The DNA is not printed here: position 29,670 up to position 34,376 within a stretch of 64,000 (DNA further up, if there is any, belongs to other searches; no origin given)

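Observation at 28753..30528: Unassigned ~235-aa RHS C-terminal toxin domain translationally coupled to an LRR lipoprotein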

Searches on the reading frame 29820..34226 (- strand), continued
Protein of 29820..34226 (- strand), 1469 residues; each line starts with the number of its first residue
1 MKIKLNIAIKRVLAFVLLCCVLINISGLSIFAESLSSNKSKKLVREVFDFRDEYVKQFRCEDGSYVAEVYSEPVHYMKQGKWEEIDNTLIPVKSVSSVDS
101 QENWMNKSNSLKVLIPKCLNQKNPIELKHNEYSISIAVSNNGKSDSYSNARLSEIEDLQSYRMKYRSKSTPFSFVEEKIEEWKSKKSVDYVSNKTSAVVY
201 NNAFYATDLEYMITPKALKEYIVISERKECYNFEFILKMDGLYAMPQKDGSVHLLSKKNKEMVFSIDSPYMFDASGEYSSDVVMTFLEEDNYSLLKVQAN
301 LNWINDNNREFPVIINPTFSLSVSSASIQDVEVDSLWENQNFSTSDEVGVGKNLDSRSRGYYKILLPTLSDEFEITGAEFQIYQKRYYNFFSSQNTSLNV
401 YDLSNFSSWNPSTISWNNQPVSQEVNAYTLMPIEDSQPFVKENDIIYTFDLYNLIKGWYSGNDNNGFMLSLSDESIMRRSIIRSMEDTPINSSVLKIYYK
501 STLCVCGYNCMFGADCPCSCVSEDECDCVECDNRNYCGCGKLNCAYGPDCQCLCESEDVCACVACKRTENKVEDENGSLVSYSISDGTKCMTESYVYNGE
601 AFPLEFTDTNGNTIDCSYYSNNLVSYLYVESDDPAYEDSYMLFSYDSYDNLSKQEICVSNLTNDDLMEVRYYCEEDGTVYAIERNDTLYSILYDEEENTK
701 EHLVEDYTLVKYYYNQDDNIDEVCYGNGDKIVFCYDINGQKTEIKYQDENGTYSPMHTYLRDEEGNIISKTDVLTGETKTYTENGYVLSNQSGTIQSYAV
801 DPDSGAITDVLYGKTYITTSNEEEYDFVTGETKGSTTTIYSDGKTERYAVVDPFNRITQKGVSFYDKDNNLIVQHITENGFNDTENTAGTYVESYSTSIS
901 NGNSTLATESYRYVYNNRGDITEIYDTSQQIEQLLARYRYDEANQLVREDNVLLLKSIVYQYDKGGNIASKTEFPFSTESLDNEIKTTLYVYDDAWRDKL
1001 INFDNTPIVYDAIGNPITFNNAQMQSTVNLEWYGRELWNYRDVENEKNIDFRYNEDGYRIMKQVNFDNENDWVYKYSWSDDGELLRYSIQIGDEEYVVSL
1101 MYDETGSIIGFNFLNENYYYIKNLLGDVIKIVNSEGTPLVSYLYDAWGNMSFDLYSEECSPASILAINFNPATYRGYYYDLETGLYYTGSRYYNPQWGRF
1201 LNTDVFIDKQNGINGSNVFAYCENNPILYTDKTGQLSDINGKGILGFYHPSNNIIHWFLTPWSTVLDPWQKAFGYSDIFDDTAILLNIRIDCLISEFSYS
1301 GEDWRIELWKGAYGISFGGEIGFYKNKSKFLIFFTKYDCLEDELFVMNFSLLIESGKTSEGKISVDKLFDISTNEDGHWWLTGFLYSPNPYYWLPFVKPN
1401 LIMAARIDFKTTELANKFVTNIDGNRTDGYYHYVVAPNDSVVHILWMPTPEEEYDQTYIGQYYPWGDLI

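Call 85: find_encoding_contigs(protein=P0211, flank=4000, max_places=1)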
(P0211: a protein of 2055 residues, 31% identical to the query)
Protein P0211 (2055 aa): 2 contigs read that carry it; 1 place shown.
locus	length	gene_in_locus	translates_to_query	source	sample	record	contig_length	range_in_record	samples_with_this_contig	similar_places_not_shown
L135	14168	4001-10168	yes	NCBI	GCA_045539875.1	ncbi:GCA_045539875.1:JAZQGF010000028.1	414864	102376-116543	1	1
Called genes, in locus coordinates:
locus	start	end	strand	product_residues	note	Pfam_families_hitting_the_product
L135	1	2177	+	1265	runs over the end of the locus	PF13004:BACON (weak), PF19190:BACON_2, PF01764:Lipase_3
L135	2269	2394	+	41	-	-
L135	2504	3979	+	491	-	-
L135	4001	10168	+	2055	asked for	PF13004:BACON, PF19190:BACON_2 (weak), PF13004:BACON (weak), PF05593:RHS_repeat, PF25023:TEN_YD-shell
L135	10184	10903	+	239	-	-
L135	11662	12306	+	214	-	-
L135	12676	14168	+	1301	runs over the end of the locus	PF00404:Dockerin_1 (weak)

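Call 90: search_protein_families(library=pfam, proteins=[L131:7286-8194:+, L130:11462-12811:+], max_evalue=0.01)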
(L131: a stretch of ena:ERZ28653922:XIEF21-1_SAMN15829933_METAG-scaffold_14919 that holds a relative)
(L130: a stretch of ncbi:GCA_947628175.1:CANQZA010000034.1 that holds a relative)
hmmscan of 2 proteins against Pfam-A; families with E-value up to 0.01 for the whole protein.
L131:7286-8194:+ (303 aa): 3 families
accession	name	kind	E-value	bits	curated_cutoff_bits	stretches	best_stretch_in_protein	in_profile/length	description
PF13306.12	LRR_5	-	8.7e-44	148.9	27.7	2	207-297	2-90/127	BspA type Leucine rich repeat region (6 copies)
PF13855.12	LRR_8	-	2e-09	37.5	27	1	185-225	16-57/61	Leucine rich repeat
PF23952.1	LRR_EndoS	-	2.4e-05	24.9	27.9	0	121-158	55-92/116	Endo-beta-N-acetylglucosaminidase EndoS LRR domain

L130:11462-12811:+ (450 aa): 3 families
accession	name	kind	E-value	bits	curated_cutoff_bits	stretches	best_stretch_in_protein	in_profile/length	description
PF13306.12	LRR_5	-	6.9e-53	178.3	27.7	3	177-272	21-116/127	BspA type Leucine rich repeat region (6 copies)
PF13855.12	LRR_8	-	1.2e-09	38.2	27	1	199-242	12-56/61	Leucine rich repeat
PF12799.13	LRR_4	-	1.4e-05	25.6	27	0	351-389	1-37/44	Leucine Rich repeats (2 copies)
